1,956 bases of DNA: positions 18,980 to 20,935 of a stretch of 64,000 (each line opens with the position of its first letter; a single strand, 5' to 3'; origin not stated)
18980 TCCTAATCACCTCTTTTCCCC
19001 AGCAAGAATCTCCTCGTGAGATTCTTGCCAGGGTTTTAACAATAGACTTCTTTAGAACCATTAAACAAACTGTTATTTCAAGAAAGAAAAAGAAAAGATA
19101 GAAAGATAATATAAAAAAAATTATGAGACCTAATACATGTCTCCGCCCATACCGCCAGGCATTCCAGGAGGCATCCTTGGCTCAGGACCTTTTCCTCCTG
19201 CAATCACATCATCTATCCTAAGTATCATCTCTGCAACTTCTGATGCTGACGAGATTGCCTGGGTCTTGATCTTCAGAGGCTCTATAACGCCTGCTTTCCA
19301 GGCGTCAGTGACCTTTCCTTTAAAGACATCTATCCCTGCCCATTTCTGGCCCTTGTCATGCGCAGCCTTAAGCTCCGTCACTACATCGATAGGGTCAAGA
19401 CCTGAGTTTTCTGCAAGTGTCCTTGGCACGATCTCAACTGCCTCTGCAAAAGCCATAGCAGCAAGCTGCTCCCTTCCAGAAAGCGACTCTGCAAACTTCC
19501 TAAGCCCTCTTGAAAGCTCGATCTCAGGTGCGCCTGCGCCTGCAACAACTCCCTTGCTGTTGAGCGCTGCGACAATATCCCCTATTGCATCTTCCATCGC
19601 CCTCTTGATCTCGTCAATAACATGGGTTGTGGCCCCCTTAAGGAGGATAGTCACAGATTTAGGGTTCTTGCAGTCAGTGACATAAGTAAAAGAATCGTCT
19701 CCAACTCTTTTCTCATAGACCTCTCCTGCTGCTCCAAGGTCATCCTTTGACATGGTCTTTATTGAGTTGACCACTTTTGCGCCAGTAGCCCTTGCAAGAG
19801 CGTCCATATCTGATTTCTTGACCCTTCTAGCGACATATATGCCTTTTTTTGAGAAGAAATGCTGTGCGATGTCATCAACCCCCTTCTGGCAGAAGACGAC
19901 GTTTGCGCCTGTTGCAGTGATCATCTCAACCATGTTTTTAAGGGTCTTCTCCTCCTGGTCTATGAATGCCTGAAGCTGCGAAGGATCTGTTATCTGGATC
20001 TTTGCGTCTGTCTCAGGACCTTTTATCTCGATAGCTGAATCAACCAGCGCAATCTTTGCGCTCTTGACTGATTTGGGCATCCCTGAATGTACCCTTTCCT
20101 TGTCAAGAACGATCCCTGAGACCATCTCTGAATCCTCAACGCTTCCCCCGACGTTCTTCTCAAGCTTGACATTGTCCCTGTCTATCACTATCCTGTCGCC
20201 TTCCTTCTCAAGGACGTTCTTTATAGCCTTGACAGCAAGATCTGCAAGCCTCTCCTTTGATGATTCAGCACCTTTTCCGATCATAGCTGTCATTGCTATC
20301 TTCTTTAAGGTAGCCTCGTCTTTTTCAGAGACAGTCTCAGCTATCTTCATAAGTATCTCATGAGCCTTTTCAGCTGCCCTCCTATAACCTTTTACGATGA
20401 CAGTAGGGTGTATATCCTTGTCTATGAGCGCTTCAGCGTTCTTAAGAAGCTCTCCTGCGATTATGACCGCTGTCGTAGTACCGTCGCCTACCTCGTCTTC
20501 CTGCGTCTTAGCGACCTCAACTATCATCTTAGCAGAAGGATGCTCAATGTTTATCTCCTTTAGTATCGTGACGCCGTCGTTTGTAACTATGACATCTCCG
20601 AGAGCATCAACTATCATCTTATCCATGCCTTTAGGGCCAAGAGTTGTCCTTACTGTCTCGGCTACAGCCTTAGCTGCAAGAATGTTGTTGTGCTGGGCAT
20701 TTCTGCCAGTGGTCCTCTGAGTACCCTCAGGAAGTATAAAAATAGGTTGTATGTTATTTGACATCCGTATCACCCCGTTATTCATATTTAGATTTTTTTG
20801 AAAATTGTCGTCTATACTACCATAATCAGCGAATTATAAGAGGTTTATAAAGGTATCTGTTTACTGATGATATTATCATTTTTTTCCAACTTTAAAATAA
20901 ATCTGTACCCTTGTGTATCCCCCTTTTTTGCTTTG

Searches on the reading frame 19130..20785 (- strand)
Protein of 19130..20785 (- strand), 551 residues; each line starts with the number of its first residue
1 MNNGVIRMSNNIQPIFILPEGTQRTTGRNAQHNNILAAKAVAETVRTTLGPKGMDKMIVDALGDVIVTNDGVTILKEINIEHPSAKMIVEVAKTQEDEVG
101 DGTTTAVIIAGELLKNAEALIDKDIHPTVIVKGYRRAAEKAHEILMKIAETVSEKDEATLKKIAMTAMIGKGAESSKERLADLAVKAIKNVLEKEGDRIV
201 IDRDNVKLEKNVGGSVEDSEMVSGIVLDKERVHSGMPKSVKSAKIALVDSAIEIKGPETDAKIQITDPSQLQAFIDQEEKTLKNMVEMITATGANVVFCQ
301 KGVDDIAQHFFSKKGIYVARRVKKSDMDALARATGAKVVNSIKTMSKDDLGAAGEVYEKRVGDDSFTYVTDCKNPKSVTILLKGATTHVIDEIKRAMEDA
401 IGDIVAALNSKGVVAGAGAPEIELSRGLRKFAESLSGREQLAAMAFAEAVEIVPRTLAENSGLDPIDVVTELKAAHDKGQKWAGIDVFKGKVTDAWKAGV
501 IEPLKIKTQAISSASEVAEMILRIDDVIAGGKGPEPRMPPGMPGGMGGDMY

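Call 65: search_protein_families(library=pfam, proteins=[window:19130-20785:-], max_evalue=0.00001)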
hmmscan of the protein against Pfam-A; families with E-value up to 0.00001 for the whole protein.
window:19130-20785:- (551 aa): 1 family
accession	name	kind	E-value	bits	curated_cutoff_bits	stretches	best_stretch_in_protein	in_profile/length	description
PF00118.29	Cpn60_TCP1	-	1.4e-182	608.3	34.3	1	41-529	1-487/490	TCP-1/cpn60 chaperonin family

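Call 66: find_homologous_proteins(query=window:19130-20785:-, max_evalue=1e-100)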
Query window:19130-20785:- (551 aa): 7997 proteins with E <= 1e-100 among 8000 candidates; the best 120 are listed.
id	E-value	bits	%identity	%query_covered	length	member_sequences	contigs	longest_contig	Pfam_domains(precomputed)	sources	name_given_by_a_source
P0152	0.0e+0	1155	100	99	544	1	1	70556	PF00118.30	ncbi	-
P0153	8.3e-274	927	81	96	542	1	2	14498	PF00118.30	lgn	-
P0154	1.7e-256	870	74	96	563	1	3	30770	PF00118.30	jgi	jgi:thermosome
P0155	2.7e-255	866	75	95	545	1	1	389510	PF00118.30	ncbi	-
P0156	7.0e-255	865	75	95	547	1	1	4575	PF00118.30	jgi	jgi:thermosome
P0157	2.4e-254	863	75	96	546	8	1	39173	PF00118.30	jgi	-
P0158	4.1e-254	862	73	95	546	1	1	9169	PF00118.30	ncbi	-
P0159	6.5e-254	861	74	95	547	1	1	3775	PF00118.30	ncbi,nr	ncbi:thermosome subunit [Candidatus Woesearchaeota archaeon]|nr:thermosome subunit [Candidatus Woese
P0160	7.3e-254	861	74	97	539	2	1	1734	PF00118.30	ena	-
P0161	7.3e-254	861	75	95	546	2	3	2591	PF00118.30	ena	-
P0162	9.6e-254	861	74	95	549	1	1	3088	PF00118.30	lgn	-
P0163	9.8e-254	861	73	95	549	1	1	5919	PF00118.30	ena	-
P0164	1.1e-253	861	73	95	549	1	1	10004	PF00118.30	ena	-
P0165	1.3e-253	860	74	95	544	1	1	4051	PF00118.30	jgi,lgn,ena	-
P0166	1.5e-253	860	73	95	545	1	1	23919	PF00118.30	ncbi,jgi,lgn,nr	ncbi:TCP-1/cpn60 chaperonin family protein [Candidatus Woesearchaeota archaeon]|nr:TCP-1/cpn60 chape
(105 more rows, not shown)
